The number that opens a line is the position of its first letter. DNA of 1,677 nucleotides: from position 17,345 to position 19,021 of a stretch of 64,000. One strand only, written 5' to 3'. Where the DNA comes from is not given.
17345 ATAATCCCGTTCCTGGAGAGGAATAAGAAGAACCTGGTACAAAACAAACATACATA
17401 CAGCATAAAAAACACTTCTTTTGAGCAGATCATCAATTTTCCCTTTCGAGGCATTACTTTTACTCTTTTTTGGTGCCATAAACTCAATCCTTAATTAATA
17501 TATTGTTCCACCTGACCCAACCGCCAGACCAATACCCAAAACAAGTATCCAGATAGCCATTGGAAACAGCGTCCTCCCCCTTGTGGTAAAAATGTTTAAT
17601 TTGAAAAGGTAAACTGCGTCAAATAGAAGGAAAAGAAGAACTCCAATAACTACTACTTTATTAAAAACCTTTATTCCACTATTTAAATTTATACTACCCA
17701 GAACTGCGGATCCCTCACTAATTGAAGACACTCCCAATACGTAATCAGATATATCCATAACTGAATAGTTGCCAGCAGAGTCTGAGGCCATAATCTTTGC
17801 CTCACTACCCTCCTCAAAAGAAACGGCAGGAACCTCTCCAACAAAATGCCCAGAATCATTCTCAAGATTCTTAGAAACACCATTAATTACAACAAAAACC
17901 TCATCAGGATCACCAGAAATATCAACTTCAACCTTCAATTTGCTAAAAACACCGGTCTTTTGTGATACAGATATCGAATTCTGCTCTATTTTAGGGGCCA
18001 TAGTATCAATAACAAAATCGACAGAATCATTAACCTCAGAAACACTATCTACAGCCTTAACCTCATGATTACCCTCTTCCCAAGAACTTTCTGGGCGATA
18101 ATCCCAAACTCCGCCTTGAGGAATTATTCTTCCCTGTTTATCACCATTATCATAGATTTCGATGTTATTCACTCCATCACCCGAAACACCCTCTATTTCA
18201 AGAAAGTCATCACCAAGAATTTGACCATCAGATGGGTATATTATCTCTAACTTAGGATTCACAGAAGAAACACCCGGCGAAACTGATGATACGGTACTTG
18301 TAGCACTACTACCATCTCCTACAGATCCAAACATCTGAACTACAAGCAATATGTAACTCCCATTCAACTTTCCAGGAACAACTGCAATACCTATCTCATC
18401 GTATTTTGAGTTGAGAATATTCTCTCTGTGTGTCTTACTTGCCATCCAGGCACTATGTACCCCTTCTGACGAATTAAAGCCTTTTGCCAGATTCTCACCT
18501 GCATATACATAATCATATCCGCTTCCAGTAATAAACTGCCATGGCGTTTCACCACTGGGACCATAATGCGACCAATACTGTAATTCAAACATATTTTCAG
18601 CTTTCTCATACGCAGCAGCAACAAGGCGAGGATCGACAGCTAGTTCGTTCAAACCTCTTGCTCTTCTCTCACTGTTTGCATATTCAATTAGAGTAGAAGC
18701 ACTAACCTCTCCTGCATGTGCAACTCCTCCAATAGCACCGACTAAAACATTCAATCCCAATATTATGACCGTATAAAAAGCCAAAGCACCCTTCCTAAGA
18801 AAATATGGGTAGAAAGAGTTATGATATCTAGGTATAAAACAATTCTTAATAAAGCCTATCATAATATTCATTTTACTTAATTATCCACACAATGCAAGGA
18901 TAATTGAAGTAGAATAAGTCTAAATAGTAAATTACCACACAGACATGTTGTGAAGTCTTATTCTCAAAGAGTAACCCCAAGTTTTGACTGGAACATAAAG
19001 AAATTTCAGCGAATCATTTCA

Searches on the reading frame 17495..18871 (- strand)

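Call 13: search_protein_families(library=pfam, proteins=[window:17495-18871:-], max_evalue=0.01)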
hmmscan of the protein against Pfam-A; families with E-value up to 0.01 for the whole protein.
window:17495-18871:- (458 aa): 2 families
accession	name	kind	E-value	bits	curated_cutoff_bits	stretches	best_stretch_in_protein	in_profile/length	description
PF00188.32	CAP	-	5.5e-19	69.6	21.1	1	63-178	2-114/117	Cysteine-rich secretory protein family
PF19077.6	Big_13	-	0.0012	19.7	27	0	238-290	46-102/102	Bacterial Ig-like domain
